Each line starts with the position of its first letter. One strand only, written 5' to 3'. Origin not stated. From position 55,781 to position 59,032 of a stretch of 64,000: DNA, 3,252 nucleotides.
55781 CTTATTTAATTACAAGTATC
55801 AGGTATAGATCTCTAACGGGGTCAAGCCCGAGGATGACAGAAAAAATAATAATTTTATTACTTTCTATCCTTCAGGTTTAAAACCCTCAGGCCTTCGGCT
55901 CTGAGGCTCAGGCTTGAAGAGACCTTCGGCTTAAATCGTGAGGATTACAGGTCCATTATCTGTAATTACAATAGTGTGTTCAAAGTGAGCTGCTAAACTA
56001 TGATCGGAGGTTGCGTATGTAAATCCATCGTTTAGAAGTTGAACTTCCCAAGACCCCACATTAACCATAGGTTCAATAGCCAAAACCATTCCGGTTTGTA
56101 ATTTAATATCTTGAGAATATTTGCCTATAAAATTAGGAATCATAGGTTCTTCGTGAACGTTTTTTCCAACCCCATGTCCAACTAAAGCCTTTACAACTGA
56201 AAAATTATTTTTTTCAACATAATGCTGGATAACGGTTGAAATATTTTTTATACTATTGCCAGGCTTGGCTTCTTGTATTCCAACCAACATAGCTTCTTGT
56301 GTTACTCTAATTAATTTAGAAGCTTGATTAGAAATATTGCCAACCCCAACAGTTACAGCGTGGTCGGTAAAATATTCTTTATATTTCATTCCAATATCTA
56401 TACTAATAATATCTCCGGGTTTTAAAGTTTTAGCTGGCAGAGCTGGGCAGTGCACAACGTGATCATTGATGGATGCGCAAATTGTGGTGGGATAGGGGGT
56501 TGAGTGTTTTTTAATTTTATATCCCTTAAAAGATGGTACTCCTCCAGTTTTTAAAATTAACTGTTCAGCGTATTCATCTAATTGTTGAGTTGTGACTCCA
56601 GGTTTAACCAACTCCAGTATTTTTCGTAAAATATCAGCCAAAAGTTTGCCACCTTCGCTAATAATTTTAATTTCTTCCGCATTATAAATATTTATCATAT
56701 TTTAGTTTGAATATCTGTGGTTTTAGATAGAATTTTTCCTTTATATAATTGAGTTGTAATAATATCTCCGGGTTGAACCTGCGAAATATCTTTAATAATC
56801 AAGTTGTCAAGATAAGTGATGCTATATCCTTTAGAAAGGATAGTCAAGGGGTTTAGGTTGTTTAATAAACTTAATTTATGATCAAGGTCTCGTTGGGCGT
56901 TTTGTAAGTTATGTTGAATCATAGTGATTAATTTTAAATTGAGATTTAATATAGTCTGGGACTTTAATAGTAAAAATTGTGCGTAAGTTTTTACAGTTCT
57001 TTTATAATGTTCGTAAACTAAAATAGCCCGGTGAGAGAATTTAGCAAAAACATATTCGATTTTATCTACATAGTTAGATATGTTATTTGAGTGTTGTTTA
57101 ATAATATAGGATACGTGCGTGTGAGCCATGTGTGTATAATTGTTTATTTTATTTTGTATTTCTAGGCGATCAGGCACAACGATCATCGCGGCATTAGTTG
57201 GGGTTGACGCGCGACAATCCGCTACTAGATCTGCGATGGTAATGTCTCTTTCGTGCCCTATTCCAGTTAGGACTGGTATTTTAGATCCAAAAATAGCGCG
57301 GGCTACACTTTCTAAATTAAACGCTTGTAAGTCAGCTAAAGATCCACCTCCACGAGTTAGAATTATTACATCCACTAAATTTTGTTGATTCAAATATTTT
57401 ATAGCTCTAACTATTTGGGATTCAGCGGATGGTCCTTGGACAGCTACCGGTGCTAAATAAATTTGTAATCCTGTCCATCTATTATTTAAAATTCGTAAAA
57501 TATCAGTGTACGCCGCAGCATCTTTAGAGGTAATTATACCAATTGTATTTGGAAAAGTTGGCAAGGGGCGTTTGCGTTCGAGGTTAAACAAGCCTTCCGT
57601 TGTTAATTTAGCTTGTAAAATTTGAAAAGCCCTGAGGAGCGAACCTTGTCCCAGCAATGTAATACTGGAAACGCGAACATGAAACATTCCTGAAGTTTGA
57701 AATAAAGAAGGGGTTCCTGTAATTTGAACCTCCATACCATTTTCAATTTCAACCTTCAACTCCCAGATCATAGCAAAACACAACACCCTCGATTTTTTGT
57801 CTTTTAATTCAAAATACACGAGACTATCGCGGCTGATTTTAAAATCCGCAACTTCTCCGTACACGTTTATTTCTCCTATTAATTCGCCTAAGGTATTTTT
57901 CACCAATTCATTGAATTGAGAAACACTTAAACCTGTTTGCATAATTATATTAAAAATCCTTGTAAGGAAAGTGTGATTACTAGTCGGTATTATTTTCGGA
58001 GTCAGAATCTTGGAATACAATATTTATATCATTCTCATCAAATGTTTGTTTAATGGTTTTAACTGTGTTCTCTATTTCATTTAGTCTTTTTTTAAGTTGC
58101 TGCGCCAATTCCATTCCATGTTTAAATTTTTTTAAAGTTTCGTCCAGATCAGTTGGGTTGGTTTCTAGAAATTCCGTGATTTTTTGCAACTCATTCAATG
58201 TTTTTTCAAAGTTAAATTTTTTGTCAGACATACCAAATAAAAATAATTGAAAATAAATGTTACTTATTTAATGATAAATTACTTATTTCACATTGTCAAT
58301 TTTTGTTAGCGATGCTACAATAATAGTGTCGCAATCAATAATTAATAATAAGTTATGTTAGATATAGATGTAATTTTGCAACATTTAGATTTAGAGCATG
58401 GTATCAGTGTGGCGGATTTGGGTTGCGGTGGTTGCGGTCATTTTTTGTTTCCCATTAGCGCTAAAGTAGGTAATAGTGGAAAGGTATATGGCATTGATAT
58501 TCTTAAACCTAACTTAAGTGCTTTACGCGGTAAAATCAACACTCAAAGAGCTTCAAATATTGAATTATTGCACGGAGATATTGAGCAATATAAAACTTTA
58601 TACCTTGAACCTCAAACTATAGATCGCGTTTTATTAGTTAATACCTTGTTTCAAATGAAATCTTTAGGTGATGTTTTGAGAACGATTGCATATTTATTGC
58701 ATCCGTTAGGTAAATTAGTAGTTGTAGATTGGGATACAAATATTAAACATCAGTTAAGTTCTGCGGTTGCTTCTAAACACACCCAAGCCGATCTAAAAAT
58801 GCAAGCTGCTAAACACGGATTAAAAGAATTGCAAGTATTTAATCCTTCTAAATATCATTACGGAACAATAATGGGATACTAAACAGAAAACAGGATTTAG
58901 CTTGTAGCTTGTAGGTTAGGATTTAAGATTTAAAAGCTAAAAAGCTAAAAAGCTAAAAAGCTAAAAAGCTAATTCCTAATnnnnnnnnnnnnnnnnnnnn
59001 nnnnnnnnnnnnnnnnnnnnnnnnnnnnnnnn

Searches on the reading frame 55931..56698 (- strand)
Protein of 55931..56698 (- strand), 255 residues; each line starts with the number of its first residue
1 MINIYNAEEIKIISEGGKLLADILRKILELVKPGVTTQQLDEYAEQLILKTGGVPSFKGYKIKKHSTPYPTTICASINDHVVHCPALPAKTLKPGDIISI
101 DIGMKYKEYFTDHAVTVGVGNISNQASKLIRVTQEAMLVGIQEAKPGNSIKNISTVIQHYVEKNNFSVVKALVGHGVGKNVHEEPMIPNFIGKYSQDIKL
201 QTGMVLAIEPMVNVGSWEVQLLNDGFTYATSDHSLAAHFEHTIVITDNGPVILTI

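Call 66: search_protein_families(library=pfam, proteins=[window:55931-56698:-], max_evalue=0.0001)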
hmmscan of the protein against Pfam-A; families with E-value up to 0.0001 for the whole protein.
window:55931-56698:- (255 aa): 1 family
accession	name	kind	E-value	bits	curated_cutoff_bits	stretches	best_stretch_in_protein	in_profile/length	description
PF00557.29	Peptidase_M24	-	2.1e-46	158.8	23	1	13-247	3-208/208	Metallopeptidase family M24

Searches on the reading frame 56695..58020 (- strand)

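Call 66: search_protein_families(library=pfam, proteins=[window:56695-58020:-], max_evalue=0.0001)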
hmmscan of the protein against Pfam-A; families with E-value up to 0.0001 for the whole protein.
window:56695-58020:- (441 aa): 2 families
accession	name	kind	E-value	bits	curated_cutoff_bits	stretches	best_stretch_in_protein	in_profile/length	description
PF02601.20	Exonuc_VII_L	-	6.3e-82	276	35.9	1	144-431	1-313/315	Exonuclease VII, large subunit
PF13742.12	tRNA_anti_2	-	6e-15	55.7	27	1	31-120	1-94/95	OB-fold nucleic acid binding domain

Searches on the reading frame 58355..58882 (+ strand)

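Call 66: search_protein_families(library=pfam, proteins=[window:58355-58882:+], max_evalue=0.0001)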
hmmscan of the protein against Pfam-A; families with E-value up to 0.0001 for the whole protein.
window:58355-58882:+ (175 aa): 6 families
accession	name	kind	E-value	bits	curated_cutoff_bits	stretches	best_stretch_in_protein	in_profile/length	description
PF13847.12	Methyltransf_31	-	2.4e-15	56.9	27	1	15-142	3-126/145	Methyltransferase domain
PF13649.12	Methyltransf_25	-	3.1e-10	41.1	27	1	19-119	1-97/97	Methyltransferase domain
PF08241.18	Methyltransf_11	-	6.2e-10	40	21.2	1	21-123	2-95/95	Methyltransferase domain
PF01209.24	Ubie_methyltran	-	1e-08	35.3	20.1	1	14-137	46-165/233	ubiE/COQ5 methyltransferase family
PF08242.18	Methyltransf_12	-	6.3e-06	27.3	30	1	21-121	2-98/98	Methyltransferase domain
PF02390.23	Methyltransf_4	-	8e-05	22.6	24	0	18-94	4-78/173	Putative methyltransferase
